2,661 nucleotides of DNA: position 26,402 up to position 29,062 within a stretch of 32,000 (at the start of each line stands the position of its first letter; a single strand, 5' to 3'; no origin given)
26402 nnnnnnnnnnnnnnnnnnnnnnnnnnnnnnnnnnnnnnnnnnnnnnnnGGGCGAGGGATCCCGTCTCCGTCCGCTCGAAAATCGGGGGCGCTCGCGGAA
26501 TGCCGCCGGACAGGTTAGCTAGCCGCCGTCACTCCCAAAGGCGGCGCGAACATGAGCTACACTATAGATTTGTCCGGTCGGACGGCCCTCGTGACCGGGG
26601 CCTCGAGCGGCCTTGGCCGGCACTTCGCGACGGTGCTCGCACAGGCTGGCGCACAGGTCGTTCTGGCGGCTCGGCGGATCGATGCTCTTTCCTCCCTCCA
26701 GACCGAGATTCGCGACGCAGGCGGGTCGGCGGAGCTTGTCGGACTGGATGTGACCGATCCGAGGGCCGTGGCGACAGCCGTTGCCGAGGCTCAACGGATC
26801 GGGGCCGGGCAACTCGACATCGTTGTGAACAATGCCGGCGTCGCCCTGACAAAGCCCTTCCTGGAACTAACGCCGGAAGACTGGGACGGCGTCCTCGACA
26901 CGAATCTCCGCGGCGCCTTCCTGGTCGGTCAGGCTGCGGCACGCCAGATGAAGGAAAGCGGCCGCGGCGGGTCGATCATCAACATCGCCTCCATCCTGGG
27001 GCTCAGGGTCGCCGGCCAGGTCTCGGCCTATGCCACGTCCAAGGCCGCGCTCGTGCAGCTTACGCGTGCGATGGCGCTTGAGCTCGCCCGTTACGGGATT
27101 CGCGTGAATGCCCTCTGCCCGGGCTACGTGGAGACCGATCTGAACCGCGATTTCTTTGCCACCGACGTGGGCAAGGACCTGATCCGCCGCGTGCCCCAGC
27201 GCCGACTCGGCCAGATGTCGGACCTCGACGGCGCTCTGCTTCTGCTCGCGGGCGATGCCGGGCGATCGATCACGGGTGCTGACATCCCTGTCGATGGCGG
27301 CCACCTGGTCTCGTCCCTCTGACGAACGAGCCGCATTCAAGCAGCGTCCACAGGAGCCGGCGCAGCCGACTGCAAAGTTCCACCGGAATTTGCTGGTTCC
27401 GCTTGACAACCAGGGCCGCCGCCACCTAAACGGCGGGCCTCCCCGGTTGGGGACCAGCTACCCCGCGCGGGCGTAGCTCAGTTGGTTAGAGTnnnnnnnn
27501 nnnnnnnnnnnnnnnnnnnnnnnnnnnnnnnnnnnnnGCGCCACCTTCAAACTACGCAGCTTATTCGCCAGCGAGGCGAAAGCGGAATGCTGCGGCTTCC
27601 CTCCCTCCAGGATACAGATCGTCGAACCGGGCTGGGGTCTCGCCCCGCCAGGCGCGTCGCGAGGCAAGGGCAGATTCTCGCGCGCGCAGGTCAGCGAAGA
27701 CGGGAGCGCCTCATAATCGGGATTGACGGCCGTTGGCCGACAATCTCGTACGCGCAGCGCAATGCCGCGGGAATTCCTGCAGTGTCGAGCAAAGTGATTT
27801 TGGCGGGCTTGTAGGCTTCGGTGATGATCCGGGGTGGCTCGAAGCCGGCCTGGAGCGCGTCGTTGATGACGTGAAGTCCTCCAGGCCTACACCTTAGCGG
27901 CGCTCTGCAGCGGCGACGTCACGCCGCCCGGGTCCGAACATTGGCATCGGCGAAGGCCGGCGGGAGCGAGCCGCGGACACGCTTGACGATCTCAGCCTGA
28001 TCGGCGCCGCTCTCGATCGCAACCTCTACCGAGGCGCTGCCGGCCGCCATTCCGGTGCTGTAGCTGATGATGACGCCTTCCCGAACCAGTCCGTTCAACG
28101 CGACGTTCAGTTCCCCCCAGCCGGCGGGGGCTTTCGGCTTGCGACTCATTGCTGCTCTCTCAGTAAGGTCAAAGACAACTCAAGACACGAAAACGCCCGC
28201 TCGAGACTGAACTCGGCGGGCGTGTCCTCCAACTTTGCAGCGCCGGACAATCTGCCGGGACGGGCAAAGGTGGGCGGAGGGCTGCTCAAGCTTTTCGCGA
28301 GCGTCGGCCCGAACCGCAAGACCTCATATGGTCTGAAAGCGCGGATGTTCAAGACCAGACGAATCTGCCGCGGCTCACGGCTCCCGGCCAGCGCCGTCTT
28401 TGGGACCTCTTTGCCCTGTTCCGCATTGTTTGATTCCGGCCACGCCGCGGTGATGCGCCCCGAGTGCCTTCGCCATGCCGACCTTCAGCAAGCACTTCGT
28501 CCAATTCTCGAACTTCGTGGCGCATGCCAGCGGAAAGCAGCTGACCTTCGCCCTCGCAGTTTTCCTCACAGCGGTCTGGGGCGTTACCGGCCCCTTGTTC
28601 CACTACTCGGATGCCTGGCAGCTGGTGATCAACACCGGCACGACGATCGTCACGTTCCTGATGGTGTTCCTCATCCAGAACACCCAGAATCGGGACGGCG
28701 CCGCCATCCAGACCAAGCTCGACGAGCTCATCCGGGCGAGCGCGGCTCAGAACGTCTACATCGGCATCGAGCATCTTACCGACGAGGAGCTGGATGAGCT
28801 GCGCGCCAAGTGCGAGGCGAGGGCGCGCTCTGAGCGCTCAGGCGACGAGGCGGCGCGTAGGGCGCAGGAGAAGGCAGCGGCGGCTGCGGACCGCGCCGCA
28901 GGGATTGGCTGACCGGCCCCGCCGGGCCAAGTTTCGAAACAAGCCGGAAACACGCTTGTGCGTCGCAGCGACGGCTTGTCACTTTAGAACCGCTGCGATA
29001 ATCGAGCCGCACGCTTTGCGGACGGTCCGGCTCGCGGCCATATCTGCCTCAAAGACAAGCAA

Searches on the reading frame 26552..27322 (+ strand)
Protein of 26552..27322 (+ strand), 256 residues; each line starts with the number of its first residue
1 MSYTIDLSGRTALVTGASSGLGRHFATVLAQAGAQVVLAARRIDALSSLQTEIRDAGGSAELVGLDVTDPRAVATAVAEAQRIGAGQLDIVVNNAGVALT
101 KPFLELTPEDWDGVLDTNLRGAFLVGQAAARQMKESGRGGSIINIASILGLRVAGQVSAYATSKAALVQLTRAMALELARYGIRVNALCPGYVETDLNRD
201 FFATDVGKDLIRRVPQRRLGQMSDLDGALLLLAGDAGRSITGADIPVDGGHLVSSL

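Call 11: search_protein_families(library=ncbifam, proteins=[window:26552-27322:+], max_evalue=0.00001)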
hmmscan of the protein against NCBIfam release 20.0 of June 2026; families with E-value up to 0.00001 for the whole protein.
window:26552-27322:+ (256 aa): 230 families (the best 25 are shown)
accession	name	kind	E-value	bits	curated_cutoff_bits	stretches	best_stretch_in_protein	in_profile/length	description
NF005402.0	PRK06949.1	equivalog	6.8e-87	290.9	358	1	1-250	1-257/260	SDR family oxidoreductase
NF006070.0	PRK08213.1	subfamily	1.5e-67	227.9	279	1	5-252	8-257/259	gluconate 5-dehydrogenase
NF005559.1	PRK07231.1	subfamily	9e-65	218.6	215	1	7-252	2-248/249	glucose 1-dehydrogenase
NF009466.0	PRK12826.1-2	subfamily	5e-60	203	222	1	10-253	4-246/248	3-oxoacyl-ACP reductase FabG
NF004791.0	PRK06138.1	equivalog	8.3e-60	202.2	312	1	6-253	2-251/252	SDR family oxidoreductase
NF004522.0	PRK05867.1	equivalog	3e-59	200.8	447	1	5-251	7-252/255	SDR family oxidoreductase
TIGR01832.1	kduD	equivalog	4.2e-59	200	338.85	1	6-252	2-246/248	2-dehydro-3-deoxy-D-gluconate 5-dehydrogenase KduD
NF005309.0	PRK06841.1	subfamily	2e-57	194.6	286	1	4-253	10-254/255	GolD/DthD family dehydrogenase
TIGR01830.1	3oxo_ACP_reduc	equivalog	2.9e-57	194.1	297.75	1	12-250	1-237/239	3-oxoacyl-[acyl-carrier-protein] reductase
NF004198.0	PRK05653.1-3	equivalog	1.1e-56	192.1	296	1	7-252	5-247/248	3-oxoacyl-ACP reductase FabG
TIGR01963.1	PHB_DH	subfamily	1.2e-56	191.8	307.05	1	10-253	2-254/255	3-hydroxybutyrate dehydrogenase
NF005446.0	PRK07035.1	equivalog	4.8e-56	189.9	373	1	4-252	6-254/255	SDR family oxidoreductase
NF004774.0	PRK06114.1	equivalog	9.8e-56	189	360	1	5-252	12-260/262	SDR family oxidoreductase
NF009093.0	PRK12429.1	subfamily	1.6e-55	188.2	258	1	7-252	3-257/259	3-hydroxybutyrate dehydrogenase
NF052558.1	MBtsdlDhBudC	equivalog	1.9e-55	188.2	270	1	8-252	2-242/250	meso-2,3-butanediol dehydrogenase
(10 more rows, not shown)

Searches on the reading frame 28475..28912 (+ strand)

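Call 11: search_protein_families(library=ncbifam, proteins=[window:28475-28912:+], max_evalue=0.00001)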
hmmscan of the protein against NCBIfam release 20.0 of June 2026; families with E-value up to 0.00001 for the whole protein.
window:28475-28912:+ (145 aa): 0 families

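Call 64: search_protein_families(library=pfam, proteins=[window:28475-28912:+], max_evalue=0.001)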
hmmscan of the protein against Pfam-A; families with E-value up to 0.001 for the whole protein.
window:28475-28912:+ (145 aa): 1 family
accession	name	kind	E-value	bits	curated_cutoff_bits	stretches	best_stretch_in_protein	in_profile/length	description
PF04120.17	Iron_permease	-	6.4e-51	171.9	25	1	8-132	1-126/128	Low affinity iron permease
